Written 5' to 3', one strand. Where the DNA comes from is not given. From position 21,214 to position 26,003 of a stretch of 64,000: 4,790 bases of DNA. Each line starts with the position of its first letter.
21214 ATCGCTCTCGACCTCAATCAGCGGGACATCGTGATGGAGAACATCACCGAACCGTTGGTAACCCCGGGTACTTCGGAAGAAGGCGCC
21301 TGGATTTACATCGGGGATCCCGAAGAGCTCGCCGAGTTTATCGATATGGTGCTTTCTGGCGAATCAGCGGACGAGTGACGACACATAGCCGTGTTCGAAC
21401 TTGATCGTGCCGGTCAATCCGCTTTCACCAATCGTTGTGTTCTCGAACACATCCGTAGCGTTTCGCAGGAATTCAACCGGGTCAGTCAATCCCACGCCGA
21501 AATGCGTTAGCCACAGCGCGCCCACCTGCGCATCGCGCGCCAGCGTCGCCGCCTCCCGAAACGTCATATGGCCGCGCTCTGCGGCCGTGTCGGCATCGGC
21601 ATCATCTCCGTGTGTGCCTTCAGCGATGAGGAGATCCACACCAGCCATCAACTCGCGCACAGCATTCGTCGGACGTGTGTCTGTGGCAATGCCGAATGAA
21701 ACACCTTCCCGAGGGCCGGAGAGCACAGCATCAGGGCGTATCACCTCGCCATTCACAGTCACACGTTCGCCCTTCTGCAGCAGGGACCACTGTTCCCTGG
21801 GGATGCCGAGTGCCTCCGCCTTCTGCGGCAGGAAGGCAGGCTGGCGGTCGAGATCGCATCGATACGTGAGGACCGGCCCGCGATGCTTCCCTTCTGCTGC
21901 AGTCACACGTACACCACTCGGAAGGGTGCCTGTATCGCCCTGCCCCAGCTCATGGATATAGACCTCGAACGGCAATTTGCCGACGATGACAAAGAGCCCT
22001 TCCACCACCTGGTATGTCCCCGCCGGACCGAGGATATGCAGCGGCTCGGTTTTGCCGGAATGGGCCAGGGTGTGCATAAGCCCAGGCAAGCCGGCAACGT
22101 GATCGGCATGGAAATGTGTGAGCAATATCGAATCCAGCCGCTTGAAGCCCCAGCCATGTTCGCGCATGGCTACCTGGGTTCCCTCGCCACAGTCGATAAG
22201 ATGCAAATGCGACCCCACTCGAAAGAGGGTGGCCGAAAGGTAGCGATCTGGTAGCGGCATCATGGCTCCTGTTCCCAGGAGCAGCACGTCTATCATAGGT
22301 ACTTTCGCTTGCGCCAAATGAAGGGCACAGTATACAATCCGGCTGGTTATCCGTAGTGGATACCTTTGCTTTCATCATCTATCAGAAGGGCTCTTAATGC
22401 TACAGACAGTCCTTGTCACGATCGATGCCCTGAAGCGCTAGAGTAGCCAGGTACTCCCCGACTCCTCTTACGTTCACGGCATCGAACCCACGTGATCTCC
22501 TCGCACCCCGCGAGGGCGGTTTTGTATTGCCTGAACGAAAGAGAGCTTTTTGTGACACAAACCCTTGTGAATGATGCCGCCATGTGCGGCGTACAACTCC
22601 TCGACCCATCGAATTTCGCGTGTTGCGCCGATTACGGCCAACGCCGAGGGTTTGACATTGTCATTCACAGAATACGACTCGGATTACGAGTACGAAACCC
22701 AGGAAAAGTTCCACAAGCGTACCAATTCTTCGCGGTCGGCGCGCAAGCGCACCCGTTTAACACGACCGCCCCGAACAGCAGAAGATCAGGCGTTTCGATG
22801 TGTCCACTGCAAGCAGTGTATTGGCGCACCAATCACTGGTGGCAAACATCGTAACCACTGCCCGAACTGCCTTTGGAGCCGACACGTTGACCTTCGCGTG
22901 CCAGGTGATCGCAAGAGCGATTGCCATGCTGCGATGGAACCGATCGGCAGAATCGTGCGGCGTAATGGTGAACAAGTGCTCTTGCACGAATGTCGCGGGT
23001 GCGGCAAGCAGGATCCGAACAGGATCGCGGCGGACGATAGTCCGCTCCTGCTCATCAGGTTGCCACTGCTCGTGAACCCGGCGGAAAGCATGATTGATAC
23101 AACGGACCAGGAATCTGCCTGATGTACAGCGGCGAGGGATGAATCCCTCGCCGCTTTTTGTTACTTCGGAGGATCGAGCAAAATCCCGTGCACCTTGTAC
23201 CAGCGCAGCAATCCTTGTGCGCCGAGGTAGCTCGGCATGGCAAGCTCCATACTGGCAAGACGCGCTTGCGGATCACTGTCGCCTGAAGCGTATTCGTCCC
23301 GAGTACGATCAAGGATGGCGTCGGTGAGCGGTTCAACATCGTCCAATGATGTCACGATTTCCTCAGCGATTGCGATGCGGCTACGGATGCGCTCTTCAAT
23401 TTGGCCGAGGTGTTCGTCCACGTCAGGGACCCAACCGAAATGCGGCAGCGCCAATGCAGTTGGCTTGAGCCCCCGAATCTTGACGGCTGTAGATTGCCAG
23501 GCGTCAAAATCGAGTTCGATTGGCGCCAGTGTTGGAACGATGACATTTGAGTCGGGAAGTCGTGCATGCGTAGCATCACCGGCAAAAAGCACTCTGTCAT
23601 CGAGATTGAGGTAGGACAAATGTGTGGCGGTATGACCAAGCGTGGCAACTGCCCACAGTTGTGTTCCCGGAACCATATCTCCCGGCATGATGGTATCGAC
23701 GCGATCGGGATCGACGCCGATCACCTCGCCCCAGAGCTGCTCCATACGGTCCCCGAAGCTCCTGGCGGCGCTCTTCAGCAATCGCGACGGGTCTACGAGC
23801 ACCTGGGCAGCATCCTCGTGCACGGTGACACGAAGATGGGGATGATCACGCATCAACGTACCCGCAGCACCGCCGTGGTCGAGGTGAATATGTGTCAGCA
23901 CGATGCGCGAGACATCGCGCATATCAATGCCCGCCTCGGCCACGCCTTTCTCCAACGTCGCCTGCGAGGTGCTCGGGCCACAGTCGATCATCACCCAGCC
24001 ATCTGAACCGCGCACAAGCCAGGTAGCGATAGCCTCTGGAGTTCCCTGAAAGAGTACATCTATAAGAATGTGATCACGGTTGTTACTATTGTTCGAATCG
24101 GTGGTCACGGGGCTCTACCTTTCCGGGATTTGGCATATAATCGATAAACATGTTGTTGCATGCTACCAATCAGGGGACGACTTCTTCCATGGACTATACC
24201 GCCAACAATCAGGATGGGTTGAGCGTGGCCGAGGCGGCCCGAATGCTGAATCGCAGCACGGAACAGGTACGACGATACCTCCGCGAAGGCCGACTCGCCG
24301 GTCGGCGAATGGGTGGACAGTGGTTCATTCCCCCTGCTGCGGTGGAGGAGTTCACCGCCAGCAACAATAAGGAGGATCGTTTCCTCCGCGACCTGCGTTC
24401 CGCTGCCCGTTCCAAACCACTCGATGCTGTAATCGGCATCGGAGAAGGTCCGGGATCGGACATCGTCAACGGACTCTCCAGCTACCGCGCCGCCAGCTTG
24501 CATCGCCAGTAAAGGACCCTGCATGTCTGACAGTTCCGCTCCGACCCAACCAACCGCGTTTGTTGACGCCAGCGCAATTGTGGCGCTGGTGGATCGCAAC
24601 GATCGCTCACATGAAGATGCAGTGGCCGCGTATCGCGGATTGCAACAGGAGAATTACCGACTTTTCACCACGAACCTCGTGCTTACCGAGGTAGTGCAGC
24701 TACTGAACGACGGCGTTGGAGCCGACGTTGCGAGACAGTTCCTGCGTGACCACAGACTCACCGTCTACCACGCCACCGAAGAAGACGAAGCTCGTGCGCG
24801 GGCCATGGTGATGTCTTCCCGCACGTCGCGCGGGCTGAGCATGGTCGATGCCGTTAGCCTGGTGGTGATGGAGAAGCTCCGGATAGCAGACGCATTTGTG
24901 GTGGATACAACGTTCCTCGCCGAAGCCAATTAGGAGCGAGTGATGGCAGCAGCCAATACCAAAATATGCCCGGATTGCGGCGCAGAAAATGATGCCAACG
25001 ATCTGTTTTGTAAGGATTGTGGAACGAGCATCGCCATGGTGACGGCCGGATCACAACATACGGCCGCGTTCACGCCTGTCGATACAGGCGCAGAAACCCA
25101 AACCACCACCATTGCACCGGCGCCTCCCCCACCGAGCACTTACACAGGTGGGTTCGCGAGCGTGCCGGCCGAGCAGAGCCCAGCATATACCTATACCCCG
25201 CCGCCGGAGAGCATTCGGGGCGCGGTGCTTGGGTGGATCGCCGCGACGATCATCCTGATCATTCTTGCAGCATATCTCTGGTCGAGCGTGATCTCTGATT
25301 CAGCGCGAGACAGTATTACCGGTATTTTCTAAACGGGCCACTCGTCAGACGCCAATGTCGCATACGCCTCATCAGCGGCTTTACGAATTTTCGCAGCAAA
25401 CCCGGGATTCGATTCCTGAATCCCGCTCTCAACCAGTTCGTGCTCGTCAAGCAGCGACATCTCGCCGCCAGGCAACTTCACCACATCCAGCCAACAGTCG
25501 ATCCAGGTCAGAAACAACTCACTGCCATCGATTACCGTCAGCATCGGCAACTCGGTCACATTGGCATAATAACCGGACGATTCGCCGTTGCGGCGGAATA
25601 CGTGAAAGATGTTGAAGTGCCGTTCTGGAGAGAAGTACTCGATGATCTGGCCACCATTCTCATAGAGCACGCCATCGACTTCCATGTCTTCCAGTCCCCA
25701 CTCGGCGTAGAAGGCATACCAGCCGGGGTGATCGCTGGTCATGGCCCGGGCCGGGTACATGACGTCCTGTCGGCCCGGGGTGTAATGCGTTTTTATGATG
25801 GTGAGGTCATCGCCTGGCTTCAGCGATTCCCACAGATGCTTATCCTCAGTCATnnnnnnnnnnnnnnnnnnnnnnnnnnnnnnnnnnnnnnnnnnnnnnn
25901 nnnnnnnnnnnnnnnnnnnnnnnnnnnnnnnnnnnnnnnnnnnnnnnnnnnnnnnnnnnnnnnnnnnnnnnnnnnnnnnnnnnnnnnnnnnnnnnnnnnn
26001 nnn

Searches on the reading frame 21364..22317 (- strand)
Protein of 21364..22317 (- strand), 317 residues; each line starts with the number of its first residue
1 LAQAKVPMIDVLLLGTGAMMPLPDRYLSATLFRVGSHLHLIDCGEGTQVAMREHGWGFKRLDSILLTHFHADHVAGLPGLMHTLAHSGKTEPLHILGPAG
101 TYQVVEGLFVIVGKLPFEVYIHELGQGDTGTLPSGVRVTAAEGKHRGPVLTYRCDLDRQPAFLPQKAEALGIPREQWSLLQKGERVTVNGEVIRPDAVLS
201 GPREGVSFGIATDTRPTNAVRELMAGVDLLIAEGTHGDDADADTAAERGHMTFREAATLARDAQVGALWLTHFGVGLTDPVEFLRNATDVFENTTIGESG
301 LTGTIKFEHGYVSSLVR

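Call 41: search_protein_families(library=pfam, proteins=[window:21364-22317:-], max_evalue=0.0001)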
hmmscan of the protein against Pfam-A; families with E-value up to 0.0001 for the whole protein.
window:21364-22317:- (317 aa): 3 families
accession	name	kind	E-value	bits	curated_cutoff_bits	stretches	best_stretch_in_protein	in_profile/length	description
PF12706.13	Lactamase_B_2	-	2.9e-22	79.7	27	2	40-149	4-116/200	Beta-lactamase superfamily domain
PF00753.33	Lactamase_B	-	4.3e-09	37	22.7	1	28-99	7-82/196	Metallo-beta-lactamase superfamily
PF23023.1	Anti-Pycsar_Apyc1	-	3.6e-07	30.3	50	1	11-82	5-75/250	Anti-Pycsar protein Apyc1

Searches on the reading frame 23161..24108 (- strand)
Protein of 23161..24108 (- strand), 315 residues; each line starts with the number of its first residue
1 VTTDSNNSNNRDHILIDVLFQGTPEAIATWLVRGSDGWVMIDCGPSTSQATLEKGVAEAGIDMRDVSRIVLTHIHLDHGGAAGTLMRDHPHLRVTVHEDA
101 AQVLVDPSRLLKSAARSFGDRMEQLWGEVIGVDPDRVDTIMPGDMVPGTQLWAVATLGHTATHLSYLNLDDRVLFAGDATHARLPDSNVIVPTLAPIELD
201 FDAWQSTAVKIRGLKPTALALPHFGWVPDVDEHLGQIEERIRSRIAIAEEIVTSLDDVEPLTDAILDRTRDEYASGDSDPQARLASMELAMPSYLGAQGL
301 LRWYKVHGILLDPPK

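Call 41: search_protein_families(library=pfam, proteins=[window:23161-24108:-], max_evalue=0.0001)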
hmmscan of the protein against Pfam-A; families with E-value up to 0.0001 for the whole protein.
window:23161-24108:- (315 aa): 2 families
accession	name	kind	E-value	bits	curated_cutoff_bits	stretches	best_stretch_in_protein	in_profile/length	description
PF00753.33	Lactamase_B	-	3.7e-25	89.5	22.7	1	23-223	2-196/196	Metallo-beta-lactamase superfamily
PF12706.13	Lactamase_B_2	-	1.5e-07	31.7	27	1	38-110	2-76/200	Beta-lactamase superfamily domain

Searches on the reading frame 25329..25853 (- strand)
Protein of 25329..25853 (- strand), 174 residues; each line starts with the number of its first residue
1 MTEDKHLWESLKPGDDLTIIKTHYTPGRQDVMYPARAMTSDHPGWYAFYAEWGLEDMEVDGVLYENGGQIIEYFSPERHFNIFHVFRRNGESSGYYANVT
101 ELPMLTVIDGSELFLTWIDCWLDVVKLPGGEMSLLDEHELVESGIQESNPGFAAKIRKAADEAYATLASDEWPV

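Call 41: search_protein_families(library=pfam, proteins=[window:25329-25853:-], max_evalue=0.0001)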
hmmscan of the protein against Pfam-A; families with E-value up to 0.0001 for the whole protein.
window:25329-25853:- (174 aa): 1 family
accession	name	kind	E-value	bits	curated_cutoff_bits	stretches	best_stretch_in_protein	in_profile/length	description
PF04167.18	DUF402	-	1.1e-11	45.1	23.9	1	71-140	4-68/68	Protein of unknown function (DUF402)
